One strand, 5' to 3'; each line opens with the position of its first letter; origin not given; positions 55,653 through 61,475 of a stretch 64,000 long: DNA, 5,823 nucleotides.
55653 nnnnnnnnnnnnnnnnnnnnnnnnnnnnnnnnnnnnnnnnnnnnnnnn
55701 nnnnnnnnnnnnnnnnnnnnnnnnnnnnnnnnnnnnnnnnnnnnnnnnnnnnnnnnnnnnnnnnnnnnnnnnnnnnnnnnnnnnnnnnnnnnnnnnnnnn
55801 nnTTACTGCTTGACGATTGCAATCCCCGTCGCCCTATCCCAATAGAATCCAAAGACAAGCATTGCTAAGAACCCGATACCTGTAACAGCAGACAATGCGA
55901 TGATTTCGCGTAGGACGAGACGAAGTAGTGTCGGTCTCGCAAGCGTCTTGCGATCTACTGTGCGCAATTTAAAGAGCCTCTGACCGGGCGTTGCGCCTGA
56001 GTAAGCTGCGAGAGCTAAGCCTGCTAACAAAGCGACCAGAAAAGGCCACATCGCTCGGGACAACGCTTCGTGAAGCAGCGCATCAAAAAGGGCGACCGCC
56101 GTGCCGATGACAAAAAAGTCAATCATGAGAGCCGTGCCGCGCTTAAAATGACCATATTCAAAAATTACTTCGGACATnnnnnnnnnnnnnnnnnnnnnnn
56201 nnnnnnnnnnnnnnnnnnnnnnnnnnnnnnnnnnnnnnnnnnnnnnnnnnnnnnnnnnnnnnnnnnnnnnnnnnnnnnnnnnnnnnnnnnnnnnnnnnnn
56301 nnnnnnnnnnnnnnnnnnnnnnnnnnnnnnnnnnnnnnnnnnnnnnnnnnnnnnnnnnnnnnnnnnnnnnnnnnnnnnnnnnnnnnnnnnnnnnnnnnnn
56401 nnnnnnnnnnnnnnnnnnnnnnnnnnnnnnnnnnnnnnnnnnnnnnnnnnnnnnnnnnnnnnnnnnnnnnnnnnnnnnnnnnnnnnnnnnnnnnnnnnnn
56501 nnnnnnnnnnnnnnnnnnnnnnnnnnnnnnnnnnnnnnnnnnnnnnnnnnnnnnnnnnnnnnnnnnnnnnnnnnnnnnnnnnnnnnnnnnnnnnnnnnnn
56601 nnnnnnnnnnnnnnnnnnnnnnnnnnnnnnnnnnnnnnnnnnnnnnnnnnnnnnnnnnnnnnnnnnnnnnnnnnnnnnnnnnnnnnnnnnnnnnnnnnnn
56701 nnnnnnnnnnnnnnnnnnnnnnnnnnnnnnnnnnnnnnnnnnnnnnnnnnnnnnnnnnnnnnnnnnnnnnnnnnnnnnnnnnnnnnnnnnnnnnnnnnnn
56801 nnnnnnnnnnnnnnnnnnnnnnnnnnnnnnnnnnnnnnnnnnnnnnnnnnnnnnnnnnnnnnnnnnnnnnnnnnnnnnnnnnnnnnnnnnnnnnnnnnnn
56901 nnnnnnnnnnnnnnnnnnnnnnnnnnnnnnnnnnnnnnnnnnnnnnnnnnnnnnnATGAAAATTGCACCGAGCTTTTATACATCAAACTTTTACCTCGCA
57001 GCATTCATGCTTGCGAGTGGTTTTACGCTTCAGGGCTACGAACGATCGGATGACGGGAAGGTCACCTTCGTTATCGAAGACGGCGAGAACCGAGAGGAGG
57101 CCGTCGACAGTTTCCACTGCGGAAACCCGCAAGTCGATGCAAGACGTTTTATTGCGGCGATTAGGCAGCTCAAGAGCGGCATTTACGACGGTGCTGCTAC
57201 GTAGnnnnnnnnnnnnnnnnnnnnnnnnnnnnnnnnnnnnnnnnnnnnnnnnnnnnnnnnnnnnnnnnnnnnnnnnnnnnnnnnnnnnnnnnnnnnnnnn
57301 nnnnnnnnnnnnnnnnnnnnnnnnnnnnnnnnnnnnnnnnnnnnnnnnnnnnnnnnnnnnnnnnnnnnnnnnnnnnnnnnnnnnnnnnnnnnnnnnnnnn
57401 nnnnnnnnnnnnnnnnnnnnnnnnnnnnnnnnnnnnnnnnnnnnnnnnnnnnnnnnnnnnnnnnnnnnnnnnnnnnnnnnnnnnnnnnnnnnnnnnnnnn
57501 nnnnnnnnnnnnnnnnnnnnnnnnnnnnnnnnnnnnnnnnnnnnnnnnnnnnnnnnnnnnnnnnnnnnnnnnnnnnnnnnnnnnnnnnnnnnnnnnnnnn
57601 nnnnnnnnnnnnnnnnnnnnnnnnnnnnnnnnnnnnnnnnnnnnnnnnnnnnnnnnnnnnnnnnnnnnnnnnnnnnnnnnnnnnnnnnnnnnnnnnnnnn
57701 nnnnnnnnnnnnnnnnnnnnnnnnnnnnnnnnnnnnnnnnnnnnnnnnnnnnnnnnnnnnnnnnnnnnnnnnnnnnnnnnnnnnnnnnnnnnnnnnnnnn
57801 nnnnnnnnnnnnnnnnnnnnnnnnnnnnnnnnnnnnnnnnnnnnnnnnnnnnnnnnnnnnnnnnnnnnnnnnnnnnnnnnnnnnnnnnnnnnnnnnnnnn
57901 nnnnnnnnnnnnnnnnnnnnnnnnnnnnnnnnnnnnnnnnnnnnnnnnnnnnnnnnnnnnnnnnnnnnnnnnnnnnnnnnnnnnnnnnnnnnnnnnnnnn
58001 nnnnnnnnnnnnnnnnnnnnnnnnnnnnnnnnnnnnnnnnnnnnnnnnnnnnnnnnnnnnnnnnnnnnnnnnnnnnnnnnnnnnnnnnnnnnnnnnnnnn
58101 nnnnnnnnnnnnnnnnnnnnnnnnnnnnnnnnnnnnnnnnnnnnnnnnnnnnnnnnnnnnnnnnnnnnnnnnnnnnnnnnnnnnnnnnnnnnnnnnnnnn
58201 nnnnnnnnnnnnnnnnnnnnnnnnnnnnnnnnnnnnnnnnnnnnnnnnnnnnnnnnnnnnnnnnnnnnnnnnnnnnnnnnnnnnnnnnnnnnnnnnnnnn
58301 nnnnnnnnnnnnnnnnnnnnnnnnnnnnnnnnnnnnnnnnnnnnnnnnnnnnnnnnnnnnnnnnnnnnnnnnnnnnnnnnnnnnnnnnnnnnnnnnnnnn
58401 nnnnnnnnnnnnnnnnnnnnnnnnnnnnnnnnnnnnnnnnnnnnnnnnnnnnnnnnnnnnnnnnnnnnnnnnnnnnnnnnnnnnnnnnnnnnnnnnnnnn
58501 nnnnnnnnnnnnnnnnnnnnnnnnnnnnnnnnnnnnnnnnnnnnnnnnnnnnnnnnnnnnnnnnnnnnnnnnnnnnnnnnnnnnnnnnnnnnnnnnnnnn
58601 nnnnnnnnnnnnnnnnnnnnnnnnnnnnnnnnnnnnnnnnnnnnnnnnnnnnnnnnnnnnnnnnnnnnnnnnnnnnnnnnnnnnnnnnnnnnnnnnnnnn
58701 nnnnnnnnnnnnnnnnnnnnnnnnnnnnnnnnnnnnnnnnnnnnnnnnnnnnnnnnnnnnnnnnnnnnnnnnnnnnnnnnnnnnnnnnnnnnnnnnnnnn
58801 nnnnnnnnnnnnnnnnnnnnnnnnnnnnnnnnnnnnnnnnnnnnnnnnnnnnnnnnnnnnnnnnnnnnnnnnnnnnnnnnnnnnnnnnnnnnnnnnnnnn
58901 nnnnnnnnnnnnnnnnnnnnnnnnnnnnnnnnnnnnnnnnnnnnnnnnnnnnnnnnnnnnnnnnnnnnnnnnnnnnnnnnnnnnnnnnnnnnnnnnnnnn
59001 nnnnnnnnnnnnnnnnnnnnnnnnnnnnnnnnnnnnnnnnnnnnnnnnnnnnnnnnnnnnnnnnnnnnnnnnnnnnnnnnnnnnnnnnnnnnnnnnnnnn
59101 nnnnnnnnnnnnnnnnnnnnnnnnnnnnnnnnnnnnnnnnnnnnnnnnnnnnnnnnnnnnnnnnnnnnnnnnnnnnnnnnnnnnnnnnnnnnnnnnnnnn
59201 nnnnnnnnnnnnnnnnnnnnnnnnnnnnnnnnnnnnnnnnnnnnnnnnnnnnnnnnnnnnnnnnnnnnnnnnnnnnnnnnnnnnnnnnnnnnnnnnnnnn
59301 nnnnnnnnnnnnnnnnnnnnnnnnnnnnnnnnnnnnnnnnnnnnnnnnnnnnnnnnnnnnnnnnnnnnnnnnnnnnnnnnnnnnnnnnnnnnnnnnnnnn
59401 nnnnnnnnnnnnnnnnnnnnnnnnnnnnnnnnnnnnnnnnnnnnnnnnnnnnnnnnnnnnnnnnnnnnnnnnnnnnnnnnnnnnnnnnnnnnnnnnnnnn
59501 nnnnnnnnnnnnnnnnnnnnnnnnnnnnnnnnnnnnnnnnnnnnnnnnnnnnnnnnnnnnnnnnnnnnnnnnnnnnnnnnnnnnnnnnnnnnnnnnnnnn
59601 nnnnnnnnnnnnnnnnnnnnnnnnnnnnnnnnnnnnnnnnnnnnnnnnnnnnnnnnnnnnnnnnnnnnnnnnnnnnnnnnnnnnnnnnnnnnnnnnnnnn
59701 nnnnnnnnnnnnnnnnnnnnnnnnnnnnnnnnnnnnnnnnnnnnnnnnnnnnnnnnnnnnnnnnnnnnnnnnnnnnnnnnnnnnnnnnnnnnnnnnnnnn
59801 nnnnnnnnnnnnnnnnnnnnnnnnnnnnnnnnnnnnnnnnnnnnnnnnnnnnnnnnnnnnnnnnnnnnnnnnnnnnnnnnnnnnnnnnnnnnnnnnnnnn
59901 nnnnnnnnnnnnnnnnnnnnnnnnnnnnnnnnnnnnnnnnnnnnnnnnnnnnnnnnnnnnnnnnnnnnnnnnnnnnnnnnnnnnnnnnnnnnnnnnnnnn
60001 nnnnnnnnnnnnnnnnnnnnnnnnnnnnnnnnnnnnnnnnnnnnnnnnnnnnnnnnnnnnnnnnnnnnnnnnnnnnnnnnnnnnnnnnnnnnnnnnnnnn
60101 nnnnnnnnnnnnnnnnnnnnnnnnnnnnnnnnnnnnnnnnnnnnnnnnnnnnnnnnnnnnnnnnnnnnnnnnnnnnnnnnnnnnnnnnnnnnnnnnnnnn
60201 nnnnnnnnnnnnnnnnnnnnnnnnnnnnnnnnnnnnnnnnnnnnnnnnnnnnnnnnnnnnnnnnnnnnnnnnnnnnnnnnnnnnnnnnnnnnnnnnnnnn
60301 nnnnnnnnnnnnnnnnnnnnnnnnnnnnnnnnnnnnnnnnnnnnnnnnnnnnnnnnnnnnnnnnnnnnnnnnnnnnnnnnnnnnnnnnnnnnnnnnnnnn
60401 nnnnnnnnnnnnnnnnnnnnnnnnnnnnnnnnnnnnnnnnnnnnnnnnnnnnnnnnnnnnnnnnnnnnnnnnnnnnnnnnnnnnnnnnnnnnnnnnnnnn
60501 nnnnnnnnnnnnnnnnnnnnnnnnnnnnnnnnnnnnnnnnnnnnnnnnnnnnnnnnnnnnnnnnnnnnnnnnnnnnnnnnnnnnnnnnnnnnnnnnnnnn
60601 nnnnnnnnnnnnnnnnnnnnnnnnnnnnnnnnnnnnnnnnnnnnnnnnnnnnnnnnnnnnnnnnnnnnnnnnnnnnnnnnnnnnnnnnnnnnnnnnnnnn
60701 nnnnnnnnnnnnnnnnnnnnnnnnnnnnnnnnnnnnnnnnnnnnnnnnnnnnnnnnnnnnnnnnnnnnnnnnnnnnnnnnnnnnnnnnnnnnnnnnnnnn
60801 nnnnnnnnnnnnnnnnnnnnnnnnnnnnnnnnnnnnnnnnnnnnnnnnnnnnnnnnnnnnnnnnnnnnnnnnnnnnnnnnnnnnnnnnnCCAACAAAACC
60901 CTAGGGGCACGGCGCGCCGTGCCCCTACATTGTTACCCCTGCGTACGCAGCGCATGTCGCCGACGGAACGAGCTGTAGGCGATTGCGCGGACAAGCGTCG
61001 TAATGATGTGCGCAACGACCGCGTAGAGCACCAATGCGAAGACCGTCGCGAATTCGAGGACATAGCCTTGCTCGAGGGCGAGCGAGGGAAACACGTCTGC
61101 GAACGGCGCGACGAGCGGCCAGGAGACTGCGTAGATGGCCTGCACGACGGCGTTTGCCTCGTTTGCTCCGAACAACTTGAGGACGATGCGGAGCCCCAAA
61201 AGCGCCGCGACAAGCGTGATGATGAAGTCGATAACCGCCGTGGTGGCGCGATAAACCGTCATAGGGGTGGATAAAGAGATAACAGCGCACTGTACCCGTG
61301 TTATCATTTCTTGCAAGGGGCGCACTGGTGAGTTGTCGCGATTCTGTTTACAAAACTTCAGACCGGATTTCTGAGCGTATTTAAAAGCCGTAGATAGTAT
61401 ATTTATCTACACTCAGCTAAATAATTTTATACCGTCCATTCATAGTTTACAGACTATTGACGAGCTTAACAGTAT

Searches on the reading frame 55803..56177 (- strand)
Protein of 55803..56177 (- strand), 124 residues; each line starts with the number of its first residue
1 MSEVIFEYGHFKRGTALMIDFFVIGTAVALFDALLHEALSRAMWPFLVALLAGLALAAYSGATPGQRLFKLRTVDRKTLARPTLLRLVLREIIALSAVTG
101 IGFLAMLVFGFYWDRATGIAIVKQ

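Call 18: search_protein_families(library=pfam, proteins=[window:55803-56177:-], max_evalue=0.001)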
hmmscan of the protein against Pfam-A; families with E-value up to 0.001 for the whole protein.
window:55803-56177:- (124 aa): 1 family
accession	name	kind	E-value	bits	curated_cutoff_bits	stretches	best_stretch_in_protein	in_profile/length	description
PF06271.18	RDD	-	4e-09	37.3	24.1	1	11-113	5-121/137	RDD family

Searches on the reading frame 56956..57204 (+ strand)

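Call 18: search_protein_families(library=pfam, proteins=[window:56956-57204:+], max_evalue=0.001)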
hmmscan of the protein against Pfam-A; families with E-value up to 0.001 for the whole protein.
window:56956-57204:+ (82 aa): 1 family
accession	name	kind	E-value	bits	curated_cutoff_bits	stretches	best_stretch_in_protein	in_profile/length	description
PF18903.5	DUF5659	-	7.4e-12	45.4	23.6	1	7-77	4-74/75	Domain of unknown function (DUF5659)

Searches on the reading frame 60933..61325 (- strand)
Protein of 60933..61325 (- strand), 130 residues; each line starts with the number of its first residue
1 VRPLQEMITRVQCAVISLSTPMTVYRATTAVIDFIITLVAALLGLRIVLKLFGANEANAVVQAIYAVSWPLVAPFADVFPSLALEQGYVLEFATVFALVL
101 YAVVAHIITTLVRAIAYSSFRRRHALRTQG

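Call 18: search_protein_families(library=pfam, proteins=[window:60933-61325:-], max_evalue=0.001)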
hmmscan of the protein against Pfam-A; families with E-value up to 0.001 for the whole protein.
window:60933-61325:- (130 aa): 1 family
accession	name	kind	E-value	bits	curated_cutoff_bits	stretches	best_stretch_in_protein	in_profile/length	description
PF02325.22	YGGT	-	4.9e-06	27.3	27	1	34-107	2-69/70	YGGT family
